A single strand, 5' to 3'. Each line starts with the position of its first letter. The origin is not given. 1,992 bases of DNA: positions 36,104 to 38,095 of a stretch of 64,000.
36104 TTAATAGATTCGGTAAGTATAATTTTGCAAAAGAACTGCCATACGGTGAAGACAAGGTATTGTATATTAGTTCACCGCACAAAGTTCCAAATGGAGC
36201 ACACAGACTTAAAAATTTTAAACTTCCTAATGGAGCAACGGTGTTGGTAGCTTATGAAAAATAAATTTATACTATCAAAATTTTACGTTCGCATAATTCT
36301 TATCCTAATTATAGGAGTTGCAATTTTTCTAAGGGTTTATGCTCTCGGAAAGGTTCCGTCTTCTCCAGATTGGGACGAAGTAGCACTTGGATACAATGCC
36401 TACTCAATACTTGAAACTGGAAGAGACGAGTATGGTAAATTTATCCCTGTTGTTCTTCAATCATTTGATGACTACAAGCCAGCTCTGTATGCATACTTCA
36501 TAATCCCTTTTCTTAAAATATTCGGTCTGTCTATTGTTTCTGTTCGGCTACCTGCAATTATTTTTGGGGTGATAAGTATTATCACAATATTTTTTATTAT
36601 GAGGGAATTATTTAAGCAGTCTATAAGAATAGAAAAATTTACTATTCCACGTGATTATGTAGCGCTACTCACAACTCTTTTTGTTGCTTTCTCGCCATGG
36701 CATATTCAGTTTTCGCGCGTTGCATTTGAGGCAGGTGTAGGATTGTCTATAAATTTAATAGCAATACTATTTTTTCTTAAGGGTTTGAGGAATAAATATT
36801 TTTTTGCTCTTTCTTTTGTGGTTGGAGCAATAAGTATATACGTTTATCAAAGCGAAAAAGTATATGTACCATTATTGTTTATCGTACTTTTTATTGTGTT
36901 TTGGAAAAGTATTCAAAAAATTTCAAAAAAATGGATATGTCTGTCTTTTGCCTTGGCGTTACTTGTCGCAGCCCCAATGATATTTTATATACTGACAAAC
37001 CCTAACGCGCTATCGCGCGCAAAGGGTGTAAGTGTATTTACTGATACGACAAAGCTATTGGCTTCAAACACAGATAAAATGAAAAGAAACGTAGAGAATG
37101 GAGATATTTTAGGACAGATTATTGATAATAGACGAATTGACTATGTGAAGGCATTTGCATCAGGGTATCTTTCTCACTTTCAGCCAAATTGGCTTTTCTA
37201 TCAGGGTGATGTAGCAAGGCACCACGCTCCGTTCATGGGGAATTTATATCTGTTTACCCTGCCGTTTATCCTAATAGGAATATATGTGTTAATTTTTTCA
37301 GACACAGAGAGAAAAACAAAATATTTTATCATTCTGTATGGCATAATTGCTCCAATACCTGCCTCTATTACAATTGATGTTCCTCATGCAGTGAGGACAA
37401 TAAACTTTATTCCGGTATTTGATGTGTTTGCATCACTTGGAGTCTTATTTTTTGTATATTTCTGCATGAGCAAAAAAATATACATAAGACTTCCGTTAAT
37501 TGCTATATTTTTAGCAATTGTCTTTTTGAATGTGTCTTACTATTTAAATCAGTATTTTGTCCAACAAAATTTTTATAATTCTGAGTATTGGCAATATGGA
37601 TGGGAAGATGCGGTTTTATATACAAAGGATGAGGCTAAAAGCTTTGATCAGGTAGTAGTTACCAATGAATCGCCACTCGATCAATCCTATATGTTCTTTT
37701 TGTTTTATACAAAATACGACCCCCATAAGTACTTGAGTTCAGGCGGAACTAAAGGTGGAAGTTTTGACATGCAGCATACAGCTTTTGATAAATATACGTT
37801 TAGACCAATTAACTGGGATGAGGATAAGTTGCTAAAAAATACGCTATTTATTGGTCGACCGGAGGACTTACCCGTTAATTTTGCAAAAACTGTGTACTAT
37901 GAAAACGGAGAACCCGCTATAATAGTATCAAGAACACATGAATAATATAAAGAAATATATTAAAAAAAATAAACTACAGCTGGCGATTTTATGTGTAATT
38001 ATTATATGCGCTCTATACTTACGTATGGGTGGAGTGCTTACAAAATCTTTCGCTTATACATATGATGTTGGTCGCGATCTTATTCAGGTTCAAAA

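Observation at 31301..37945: Four-fold tandem array of PMT_2/GT39-like paralogs, with a second pair at 7336..10718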

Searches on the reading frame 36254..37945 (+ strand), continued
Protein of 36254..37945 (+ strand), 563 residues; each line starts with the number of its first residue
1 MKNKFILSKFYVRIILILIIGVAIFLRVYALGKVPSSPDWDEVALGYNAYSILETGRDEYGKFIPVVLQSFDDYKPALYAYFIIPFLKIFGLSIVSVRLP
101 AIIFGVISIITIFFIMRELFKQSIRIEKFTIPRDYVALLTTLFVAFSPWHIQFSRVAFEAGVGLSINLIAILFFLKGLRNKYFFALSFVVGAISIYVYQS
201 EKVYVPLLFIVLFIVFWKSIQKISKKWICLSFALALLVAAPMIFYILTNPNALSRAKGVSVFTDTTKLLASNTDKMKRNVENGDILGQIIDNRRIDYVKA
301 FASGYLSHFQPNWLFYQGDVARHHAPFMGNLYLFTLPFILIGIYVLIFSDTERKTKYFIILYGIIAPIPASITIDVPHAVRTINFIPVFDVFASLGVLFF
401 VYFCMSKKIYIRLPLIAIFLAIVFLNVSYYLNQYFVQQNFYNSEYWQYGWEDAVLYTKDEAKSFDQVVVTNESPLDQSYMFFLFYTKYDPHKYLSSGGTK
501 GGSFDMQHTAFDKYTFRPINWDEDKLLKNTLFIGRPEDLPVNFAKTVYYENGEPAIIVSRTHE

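Call 28: find_encoding_contigs(protein=P0003, flank=10000, max_places=2)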
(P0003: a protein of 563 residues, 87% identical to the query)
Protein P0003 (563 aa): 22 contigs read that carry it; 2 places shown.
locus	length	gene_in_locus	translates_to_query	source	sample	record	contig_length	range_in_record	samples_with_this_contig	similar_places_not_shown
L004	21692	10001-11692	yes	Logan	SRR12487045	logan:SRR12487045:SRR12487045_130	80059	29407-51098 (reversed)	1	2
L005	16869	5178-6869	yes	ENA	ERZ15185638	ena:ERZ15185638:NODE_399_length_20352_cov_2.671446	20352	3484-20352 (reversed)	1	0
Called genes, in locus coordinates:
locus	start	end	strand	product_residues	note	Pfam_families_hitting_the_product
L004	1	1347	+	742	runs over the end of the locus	PF09586:YfhO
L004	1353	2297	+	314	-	PF00535:Glycos_transf_2, PF13641:Glyco_tranf_2_3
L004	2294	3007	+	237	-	PF00535:Glycos_transf_2, PF10111:Glyco_tranf_2_2, PF13641:Glyco_tranf_2_3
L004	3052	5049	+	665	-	-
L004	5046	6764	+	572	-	PF13231:PMT_2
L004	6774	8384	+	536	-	PF13231:PMT_2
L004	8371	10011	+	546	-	PF02366:PMT, PF13231:PMT_2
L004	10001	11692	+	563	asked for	PF13231:PMT_2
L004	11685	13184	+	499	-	PF13231:PMT_2 (weak)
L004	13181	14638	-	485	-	-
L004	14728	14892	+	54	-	-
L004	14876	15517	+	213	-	PF01209:Ubie_methyltran, PF08003:Methyltransf_9, PF13489:Methyltransf_23, PF05219:DREV (weak), PF13847:Methyltransf_31, PF08241:Methyltransf_11, PF08242:Methyltransf_12, PF13649:Methyltransf_25, +2 more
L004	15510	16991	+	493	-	-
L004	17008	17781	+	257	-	PF00535:Glycos_transf_2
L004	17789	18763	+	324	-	PF01073:3Beta_HSD, PF01370:Epimerase, PF02719:Polysacc_synt_2 (weak), PF04321:RmlD_sub_bind, PF16363:GDP_Man_Dehyd, PF07993:NAD_binding_4 (weak)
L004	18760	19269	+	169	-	PF18915:DUF5667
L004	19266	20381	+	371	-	PF26314:MptA_B_family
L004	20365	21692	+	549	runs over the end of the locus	PF09586:YfhO (faint), PF10131:PTPS_related (weak)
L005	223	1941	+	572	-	PF13231:PMT_2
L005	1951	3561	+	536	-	PF13231:PMT_2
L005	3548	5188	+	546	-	PF02366:PMT, PF13231:PMT_2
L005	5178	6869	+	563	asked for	PF13231:PMT_2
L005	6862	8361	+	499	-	PF13231:PMT_2 (weak)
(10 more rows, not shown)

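Call 29: search_solved_structures(query=A2, max_evalue=10, show_alignments=5)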
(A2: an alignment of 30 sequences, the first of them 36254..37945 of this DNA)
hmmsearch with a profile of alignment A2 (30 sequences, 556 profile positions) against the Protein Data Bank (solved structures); distinct sequences matched with E-value up to 10: 2.
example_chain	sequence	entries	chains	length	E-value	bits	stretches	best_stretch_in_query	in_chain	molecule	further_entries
5ezm_A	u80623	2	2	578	0.083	14.5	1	69-236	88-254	4-amino-4-deoxy-L-arabinose transferase or related glycosyltransferases of PMT family | 4-amino-4-deoxy-L-arabinose (L-Ara4N) transferase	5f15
5vx8_A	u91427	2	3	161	0.2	13.3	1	235-306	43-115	Outer capsid protein VP4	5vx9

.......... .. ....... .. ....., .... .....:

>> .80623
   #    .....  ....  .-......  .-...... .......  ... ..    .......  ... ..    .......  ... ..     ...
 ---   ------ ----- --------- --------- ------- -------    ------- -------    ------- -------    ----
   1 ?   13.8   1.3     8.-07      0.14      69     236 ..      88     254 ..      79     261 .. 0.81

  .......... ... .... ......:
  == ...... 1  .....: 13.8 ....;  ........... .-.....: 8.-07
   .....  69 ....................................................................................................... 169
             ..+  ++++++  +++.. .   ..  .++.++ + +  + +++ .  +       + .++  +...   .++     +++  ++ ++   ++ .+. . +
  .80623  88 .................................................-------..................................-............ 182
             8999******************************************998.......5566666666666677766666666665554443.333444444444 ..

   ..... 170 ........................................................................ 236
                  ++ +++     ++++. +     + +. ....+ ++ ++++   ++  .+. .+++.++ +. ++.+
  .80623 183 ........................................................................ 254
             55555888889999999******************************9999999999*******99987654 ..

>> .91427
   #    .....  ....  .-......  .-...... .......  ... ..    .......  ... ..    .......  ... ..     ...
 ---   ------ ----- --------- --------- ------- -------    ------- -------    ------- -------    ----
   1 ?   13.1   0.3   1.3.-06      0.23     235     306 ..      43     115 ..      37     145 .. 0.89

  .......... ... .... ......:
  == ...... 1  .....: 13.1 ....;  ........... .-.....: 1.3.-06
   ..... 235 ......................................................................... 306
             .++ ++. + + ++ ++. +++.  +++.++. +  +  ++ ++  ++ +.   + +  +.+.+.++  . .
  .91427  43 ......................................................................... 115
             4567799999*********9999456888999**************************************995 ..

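Call 47: search_protein_families(library=pfam, alignment_id=A2, max_evalue=10)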
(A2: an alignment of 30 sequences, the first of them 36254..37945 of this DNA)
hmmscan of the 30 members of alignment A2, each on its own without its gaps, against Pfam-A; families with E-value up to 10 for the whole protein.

A. member 1, window:36254-37945:+ (563 aa): 2 families
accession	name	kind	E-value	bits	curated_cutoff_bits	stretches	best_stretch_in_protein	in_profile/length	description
PF13231.12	PMT_2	-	5.3e-09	36.9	26.1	1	75-244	2-159/160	Dolichyl-phosphate-mannose-protein mannosyltransferase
PF06785.16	UPF0242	-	0.2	12.2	33.5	1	209-247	13-52/194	Uncharacterised protein family (UPF0242) N-terminus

B. families by the number of members that match (of 30 scanned): 24 families
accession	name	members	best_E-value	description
PF13231.12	PMT_2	30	2.9e-14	Dolichyl-phosphate-mannose-protein mannosyltransferase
PF03779.20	SPW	19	0.00076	SPW repeat domain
PF02366.24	PMT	6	8.2e-10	Dolichyl-phosphate-mannose-protein mannosyltransferase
PF00213.23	OSCP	2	0.011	ATP synthase delta (OSCP) subunit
PF06695.16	Sm_multidrug_ex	2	0.24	Putative small multi-drug export protein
PF08592.16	Anthrone_oxy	2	0.32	Anthrone oxygenase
PF04932.20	Wzy_C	1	0.0049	O-Antigen ligase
PF11028.14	TMEM260-like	1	0.018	Protein O-mannosyl-transferase TMEM260-like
PF07301.16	DUF1453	1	0.042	CcdC protein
PF03097.24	BRO1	1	0.054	BRO1-like domain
PF02951.20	GSH-S_N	1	0.1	Prokaryotic glutathione synthetase, N-terminal domain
PF13567.11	DUF4131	1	0.18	Domain of unknown function (DUF4131)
PF06785.16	UPF0242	1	0.2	Uncharacterised protein family (UPF0242) N-terminus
PF20176.3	DUF6541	1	0.27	Family of unknown function (DUF6541)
PF24417.1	DUF7549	1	0.46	Family of unknown function (DUF7549)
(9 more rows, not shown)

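Call 66: search_protein_families(library=ncbifam, proteins=[window:36254-37945:+], max_evalue=0.01)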
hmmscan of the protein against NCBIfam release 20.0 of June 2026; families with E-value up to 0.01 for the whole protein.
window:36254-37945:+ (563 aa): 1 family
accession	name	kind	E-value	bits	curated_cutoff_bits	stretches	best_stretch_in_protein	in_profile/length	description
TIGR03663.1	TIGR03663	subfamily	1.7e-05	24.1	126.25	1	14-226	2-192/435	flippase activity-associated protein Agl23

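Call 77: find_related_loci(query=A2, collection=genome_contigs, flank=8000)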
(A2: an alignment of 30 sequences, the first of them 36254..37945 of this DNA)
Query A2 (563 aa) in genome_contigs; peptide patterns used: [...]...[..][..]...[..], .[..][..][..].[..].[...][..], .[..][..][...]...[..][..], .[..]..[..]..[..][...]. (x = any residue, [..] = any of these).
598 stretches matched a pattern (row limit reached: there are more); 372 encode a relative of the query (tblastn E <= 1e-3); the best 80 are kept; 80 distinct loci.
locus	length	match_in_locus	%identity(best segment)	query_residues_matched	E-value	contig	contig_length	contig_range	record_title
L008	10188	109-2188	63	1-563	0e+0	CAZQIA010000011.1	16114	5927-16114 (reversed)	MAG TPA_asm: uncultured Gammaproteobacteria bacterium isolate SRP173033_co3_77 genome assembly, contig: NODE_4521_length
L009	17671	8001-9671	60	1-563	0e+0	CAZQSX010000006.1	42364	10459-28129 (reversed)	MAG TPA_asm: uncultured Gammaproteobacteria bacterium isolate SRP342105_co2_380 genome assembly, contig: NODE_824_length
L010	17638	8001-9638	59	16-563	0e+0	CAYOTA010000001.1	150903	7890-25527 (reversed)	MAG TPA_asm: uncultured Gammaproteobacteria bacterium isolate SRP302895_co1_52 genome assembly, contig: NODE_215_length_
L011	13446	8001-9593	52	23-556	0e+0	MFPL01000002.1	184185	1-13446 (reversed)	MAG: Candidatus Levybacteria bacterium RIFCSPLOWO2_12_FULL_41_12 rifcsplowo2_12_scaffold_155, whole genome shotgun seque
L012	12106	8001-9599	53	29-558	0e+0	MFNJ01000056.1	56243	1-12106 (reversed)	MAG: Candidatus Levybacteria bacterium RIFCSPHIGHO2_01_FULL_36_15 rifcsphigho2_01_scaffold_899, whole genome shotgun seq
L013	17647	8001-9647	52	14-563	0e+0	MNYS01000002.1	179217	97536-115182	MAG: Candidatus Levybacteria bacterium CG2_30_37_29 cg2_3.0_scaffold_8_c, whole genome shotgun sequence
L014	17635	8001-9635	50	13-561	4e-176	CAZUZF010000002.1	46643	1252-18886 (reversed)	MAG TPA_asm: uncultured Gammaproteobacteria bacterium isolate binchicken_co38_1268 genome assembly, contig: NODE_1679_le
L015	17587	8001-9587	51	26-563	1e-175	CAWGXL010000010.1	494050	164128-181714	MAG: uncultured bacterium isolate MFD09206.bin.2.20 genome assembly, contig: contig_853, whole genome shotgun sequence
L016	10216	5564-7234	48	13-561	3e-174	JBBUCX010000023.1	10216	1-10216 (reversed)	MAG: Patescibacteria group bacterium isolate H51-bin115_1 H51_bin115_1_000000000023, whole genome shotgun sequence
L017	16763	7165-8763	49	15-560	3e-173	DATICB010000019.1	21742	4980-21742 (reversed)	MAG TPA_asm: Patescibacteria group bacterium isolate SMAG_U16305 k141_226307, whole genome shotgun sequence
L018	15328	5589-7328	49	14-556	9e-173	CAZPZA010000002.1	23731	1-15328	MAG TPA_asm: uncultured Gammaproteobacteria bacterium isolate binchicken_co21_463 genome assembly, contig: NODE_1004_len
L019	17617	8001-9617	49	23-561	6e-172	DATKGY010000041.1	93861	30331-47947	MAG TPA_asm: Patescibacteria group bacterium isolate SMAG_U14563 k141_66149, whole genome shotgun sequence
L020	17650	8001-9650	48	15-561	7e-172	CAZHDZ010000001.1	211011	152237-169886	MAG TPA_asm: uncultured Gammaproteobacteria bacterium isolate SRP286056_co1_222 genome assembly, contig: NODE_27_length_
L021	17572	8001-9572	49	26-561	3e-171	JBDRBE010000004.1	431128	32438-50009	MAG: Candidatus Levyibacteriota bacterium isolate MEGAHIT-group-1.104 k141_1245768, whole genome shotgun sequence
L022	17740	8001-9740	47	6-561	6e-171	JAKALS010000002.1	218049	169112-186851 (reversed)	MAG: bacterium isolate WY5.bin132 NODE_67_length_218049_cov_6.550582, whole genome shotgun sequence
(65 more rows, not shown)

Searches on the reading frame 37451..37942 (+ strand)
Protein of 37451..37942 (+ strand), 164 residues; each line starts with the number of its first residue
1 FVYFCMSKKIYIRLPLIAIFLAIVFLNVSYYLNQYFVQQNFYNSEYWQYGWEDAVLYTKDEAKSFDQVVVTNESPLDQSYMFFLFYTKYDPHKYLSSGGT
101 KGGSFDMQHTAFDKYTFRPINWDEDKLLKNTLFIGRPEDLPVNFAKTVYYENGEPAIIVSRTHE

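Call 51: search_solved_structures(query=window:37451-37942:+, max_evalue=10, show_alignments=3)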
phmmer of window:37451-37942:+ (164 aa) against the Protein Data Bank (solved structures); distinct sequences matched with E-value up to 10: 1.
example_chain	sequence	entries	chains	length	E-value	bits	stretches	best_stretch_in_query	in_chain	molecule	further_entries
9k3h_R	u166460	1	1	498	7.8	9.6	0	2-38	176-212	Melanocortin receptor 5,Melanocortin receptor 5,Melanocortin receptor 5,LgBiT subunit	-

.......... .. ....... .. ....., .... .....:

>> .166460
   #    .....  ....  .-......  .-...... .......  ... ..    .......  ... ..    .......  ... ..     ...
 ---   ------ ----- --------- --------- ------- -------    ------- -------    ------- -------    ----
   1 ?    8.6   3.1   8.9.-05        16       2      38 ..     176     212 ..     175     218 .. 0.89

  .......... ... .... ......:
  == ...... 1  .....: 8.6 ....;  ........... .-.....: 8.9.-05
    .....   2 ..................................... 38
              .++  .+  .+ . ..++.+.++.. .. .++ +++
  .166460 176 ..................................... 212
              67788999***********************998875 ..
